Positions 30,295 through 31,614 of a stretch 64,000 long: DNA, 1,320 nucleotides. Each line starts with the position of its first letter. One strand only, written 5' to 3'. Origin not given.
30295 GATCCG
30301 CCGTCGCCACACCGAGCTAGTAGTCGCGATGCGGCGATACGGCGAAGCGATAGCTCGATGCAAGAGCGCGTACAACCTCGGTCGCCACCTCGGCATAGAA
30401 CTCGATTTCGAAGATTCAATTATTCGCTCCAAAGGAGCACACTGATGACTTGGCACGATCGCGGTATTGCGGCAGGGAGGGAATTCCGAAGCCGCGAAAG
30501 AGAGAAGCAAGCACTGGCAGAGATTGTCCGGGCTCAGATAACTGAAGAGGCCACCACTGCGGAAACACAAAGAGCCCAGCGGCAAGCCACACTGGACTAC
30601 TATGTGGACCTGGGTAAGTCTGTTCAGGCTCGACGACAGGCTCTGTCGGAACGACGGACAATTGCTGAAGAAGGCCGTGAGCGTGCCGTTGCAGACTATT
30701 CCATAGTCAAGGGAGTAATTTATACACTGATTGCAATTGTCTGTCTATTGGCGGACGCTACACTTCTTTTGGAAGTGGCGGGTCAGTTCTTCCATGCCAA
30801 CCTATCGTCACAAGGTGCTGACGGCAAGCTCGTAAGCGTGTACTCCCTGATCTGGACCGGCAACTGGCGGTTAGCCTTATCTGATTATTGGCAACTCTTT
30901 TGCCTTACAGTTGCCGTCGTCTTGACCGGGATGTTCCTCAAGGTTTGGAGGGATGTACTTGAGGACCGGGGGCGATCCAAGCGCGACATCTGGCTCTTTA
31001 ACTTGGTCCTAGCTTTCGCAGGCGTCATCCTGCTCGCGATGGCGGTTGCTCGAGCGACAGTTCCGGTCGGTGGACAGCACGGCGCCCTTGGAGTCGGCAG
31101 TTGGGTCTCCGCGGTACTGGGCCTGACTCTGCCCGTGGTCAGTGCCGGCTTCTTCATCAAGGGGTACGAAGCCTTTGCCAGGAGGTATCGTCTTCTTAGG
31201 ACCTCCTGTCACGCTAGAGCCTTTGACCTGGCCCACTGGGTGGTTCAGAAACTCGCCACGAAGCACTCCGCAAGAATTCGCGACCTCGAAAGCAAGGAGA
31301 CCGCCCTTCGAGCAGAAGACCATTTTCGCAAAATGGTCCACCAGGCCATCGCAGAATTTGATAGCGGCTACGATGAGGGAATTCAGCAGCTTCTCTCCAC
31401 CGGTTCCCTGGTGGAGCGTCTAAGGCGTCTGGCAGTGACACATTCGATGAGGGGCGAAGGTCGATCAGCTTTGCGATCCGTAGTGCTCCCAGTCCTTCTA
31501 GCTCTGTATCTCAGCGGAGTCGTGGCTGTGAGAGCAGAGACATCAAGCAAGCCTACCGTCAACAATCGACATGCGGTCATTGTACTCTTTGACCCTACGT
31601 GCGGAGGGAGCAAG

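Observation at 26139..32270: Low-GC horizontally acquired block carrying an ISL3 element and a coupled two-gene operon of large coiled-coil membrane proteins (one with a vWA-like C-terminal domain)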

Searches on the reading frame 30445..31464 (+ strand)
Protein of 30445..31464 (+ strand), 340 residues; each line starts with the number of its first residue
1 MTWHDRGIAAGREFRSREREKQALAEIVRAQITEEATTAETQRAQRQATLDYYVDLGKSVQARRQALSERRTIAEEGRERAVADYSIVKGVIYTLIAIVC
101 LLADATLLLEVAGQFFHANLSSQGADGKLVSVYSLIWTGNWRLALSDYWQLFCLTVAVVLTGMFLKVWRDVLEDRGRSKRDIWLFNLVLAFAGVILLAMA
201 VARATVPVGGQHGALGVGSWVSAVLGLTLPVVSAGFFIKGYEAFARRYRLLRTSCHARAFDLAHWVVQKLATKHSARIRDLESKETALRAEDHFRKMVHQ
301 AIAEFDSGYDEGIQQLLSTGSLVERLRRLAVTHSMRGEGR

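Call 35: search_protein_families(library=pfam, alignment_id=A2, max_evalue=0.1)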
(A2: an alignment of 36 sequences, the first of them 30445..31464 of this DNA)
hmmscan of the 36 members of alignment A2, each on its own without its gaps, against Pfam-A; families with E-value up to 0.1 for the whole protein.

A. member 1, window:30445-31464:+ (340 aa): 0 families

B. families by the number of members that match (of 36 scanned): 40 families (the first 25 are shown)
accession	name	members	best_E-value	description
PF04290.18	DctQ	2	0.0058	Tripartite ATP-independent periplasmic transporters, DctQ component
PF05231.19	MASE1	1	0.00036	MASE1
PF12263.13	DUF3611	1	0.00041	Protein of unknown function (DUF3611)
PF11298.13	DUF3099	1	0.00057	Protein of unknown function (DUF3099)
PF02561.19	FliS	1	0.0044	Flagellar protein FliS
PF02656.20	DUF202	1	0.0049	Domain of unknown function (DUF202)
PF01616.22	Orbi_NS3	1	0.0052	Orbivirus NS3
PF16535.10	T3SSipB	1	0.006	Type III cell invasion protein SipB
PF10498.14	IFT57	1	0.008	Intra-flagellar transport protein 57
PF19865.4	DUF6338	1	0.014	Family of unknown function (DUF6338)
PF25600.1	TRIM_CC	1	0.015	TRIM protein coiled-coil region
PF14147.11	Spore_YhaL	1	0.016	Sporulation protein YhaL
PF19762.4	DUF6249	1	0.02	Domain of unknown function (DUF6249)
PF00122.25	E1-E2_ATPase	1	0.022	E1-E2 ATPase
PF16965.11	CSG2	1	0.023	Ceramide synthase regulator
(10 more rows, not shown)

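Call 38: find_related_loci(query=A4, collection=genome_contigs, flank=10000)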
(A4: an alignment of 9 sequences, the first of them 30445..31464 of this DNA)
Query A4 (340 aa) in genome_contigs; peptide patterns used: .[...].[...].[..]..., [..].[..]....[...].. (x = any residue, [..] = any of these).
32 stretches matched a pattern; 1 encode a relative of the query (tblastn E <= 1e-3); 1 distinct loci.
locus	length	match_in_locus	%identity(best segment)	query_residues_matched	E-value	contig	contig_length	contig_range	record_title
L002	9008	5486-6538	29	1-338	2e-35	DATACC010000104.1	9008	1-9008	MAG TPA_asm: Thermoanaerobaculia bacterium isolate SMAG_U6714 k141_1946176, whole genome shotgun sequence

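Call 42: find_related_loci(query=A4, collection=metagenome_contigs, flank=10000)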
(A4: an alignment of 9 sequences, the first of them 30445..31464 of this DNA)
Query A4 (340 aa) in metagenome_contigs; peptide patterns used: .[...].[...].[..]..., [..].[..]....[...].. (x = any residue, [..] = any of these).
55 stretches matched a pattern; 3 encode a relative of the query (tblastn E <= 1e-3); 3 distinct loci.
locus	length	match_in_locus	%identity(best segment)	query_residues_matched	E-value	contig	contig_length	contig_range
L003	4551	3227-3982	38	75-321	4e-32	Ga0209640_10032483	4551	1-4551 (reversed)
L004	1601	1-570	37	154-340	1e-28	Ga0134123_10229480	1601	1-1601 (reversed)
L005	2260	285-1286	32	3-335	1e-27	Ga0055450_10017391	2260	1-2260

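Call 53: search_solved_structures(query=A2, max_evalue=10)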
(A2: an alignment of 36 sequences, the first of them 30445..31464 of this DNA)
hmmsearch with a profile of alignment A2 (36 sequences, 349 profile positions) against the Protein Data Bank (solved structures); distinct sequences matched with E-value up to 10: 73 (the best 60 are shown).
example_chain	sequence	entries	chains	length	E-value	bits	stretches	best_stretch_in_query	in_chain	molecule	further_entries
5h69_A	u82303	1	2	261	0.045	16.2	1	274-330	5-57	Chromosome partition protein Smc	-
7saf_A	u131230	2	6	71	0.063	15.7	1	31-77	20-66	General control transcription factor GCN4/M protein chimera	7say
5jdf_A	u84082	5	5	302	0.1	15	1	197-254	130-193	Uncharacterized membrane protein MJ0091 | sodium-calcium exchanger NCX_Mj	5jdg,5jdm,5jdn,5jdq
5hxc_A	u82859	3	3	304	0.1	15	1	197-254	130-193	sodium,calcium exchanger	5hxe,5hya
5hwx_A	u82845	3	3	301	0.1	15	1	197-254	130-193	sodium,calcium exchanger | Uncharacterized membrane protein MJ0091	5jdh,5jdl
5hwy_A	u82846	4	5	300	0.11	15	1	197-254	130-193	Uncharacterized membrane protein MJ0091 | sodium,calcium exchanger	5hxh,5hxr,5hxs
3v5s_A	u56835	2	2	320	0.12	14.8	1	197-254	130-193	Sodium/Calcium Exchanger | Uncharacterized membrane protein MJ0091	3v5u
3iv1_A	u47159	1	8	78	0.12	14.8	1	22-78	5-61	Tumor susceptibility gene 101 protein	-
9i1z_B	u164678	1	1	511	0.14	14.6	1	188-252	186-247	Y+L amino acid transporter 1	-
8xxi_A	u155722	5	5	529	0.14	14.5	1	188-252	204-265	Y+L amino acid transporter 1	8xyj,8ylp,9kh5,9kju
8h9e_J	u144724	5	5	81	0.18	14.2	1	4-69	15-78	ATPase inhibitor, mitochondrial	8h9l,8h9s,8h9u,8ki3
8qox_B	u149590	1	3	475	0.24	13.8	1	23-80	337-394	Conserved membrane protein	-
4xa3_A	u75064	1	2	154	0.27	13.7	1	16-85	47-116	Gp7-MYH7(1361-1425)-Eb1 chimera protein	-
2jee_A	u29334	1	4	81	0.33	13.4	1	27-78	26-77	CELL DIVISION PROTEIN ZAPB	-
6j5i_J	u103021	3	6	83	0.34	13.3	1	5-71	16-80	ATPase inhibitor, mitochondrial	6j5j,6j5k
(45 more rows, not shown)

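Call 69: find_related_loci(query=A4, collection=viral_contigs, flank=10000)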
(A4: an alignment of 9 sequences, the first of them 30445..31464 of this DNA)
Query A4 (340 aa) in viral_contigs; peptide patterns used: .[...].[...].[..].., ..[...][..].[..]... (x = any residue, [..] = any of these).
21 stretches matched a pattern, but none encodes a relative of the query by tblastn (E <= 1e-3).

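Call 74: predict_structure(alignment_id=A2)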
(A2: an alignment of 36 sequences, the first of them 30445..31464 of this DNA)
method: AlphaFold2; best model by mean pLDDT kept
length: 340 residues; sequences in the alignment: 36
mean_pLDDT: 91.5   pTM: 0.74
mean pLDDT of the five models: 91.5, 90.0, 89.7, 89.6, 88.6
residues with pLDDT >= 90: 223; 70-90: 106; 50-70: 10; < 50: 1
segments of 3 or more residues with pLDDT < 50: none
pLDDT, mean of each block of 10 residues (from residue 1): 96 95 97 98 98 98 98 97 96 94 89 87 90 90 91 85 84 88 92 91 83 74 90 91 96 98 98 99 97 98 98 89 75 69
secondary structure, 60 per line:
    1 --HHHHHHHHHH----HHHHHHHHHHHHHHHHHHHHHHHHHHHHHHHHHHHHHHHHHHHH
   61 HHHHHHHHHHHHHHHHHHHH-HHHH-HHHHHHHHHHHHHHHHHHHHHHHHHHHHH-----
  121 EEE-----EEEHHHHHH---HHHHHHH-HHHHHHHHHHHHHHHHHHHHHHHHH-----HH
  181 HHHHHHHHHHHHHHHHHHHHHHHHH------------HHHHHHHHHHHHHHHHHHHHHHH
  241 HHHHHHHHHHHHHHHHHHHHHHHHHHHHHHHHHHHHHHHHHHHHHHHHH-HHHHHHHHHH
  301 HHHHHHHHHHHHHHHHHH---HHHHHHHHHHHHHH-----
elements in order: H3-12 H17-80 H82-85 H87-115 E121-123 E129-131 H132-137 H141-147 H149-173 H179-205 H218-289 H291-318 H322-335
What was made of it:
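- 30445..31464 (+): Component 2 (ORF2 residues 1-340). It has a long N-terminal helix continuous with TM1, four transmembrane helices, and TM4 continuous with a long C-terminal helix, giving an antiparallel cytoplasmic coiled-coil stalk. D104 (in TM1), K166, R203, G226 and P230 are invariant. An AAGGAG Shine-Dalgarno lies 7 nt before the ATG. AlphaFold model with pLDDT 91.5 (call 74).
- The ORF2N model has pLDDT 91.5, with helices 17-80+87-115 and 218-289 forming a stalk continuous with TM1 and TM4 (call 74).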

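Call 91: search_protein_families(library=padloc, proteins=[L002:34-2268:+, L002:2228-3103:-, L002:7339-8643:-], max_evalue=0.001)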
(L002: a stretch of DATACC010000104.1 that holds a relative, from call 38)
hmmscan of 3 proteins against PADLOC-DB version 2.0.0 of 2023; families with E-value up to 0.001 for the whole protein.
L002:34-2268:+ (744 aa): 0 families

L002:2228-3103:- (291 aa): 0 families

L002:7339-8643:- (434 aa): 0 families

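Call 100: search_protein_families(library=phrogs, proteins=[window:30445-31464:+], max_evalue=0.01)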
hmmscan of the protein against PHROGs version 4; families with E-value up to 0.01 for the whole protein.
window:30445-31464:+ (340 aa): 0 families

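Call 102: fold_search(model_id=the predicted structure, library=pdb)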
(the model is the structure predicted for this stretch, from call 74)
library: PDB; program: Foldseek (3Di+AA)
matches with E <= 10: 337; with E <= 0.001: 0
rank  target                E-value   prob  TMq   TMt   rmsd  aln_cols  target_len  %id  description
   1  8i3j                  2.8e-02  0.97  0.27  0.30  13.2       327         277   11  Crystal structure of human inner-arm dynein heavy chain d stalk and microtubule binding domain (released 2023-08-09)
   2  6h2x                  3.8e-02  0.54  0.17  0.16  27.3       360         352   14  MukB coiled-coil elbow from E. coli (released 2019-03-06)
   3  9y6s_7I               6.5e-02  0.57  0.19  0.03  20.5       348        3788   12  96-nm repeat of the Leishmania tarentolae doublet microtubule (released 2025-12-17)
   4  9y6s_6k               1.1e-01  0.91  0.31  0.04  15.8       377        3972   14  96-nm repeat of the Leishmania tarentolae doublet microtubule (released 2025-12-17)
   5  9e5c_6c               1.1e-01  0.66  0.22  0.04  17.5       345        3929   12  Cryo-EM structure of 96 nm repeat of microtubule doublet from T. brucei flagellum (released 2025-03-12)
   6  6h2f_D                1.3e-01  0.57  0.20  0.20  30.9       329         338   13  Structure of the pre-pore AhlB of the tripartite alpha-pore forming toxin, AHL, from Aeromonas hydrophila. (released 2019-07-10)
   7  9y6s_9Q               1.4e-01  0.35  0.19  0.02  25.3       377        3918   15  96-nm repeat of the Leishmania tarentolae doublet microtubule (released 2025-12-17)
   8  9y6s_7C               1.5e-01  0.91  0.31  0.05  16.2       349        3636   11  96-nm repeat of the Leishmania tarentolae doublet microtubule (released 2025-12-17)
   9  9y6s_6z               1.6e-01  0.33  0.19  0.03  25.5       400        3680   12  96-nm repeat of the Leishmania tarentolae doublet microtubule (released 2025-12-17)
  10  2ch7_A                1.7e-01  0.57  0.21  0.23  35.9       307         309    9  Crystal structure of the cytoplasmic domain of a bacterial chemoreceptor from Thermotoga maritima (released 2006-04-18)
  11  9y6s_5b               2.0e-01  0.95  0.34  0.07  13.8       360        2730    9  96-nm repeat of the Leishmania tarentolae doublet microtubule (released 2025-12-17)
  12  7zr1_C                2.0e-01  0.44  0.21  0.11  30.0       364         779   12  Chaetomium thermophilum Mre11-Rad50-Nbs1 complex bound to ATPyS (composite structure) (released 2023-01-11)
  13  8bx8_A                2.1e-01  0.84  0.33  0.04  21.2       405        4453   12  In situ outer dynein arm from Chlamydomonas reinhardtii in the post-power stroke state (released 2023-05-10)
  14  7a26_HHH              2.1e-01  0.30  0.15  0.15  32.6       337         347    9  Structure of soluble SmhA crystal form 1 of the tripartite alpha-pore forming toxin, Smh, from Serratia marcescens. (released 2021-03-31)
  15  9y6s_5X               2.2e-01  0.35  0.19  0.04  15.2       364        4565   14  96-nm repeat of the Leishmania tarentolae doublet microtubule (released 2025-12-17)
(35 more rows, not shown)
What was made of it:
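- On ClyA-type / tripartite alpha-pore-forming toxins: Foldseek E 0.13-1.0 and TM 0.13-0.20 (call 102).
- The Foldseek matches have E >= 0.028 and TM <= 0.37 (call 102).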
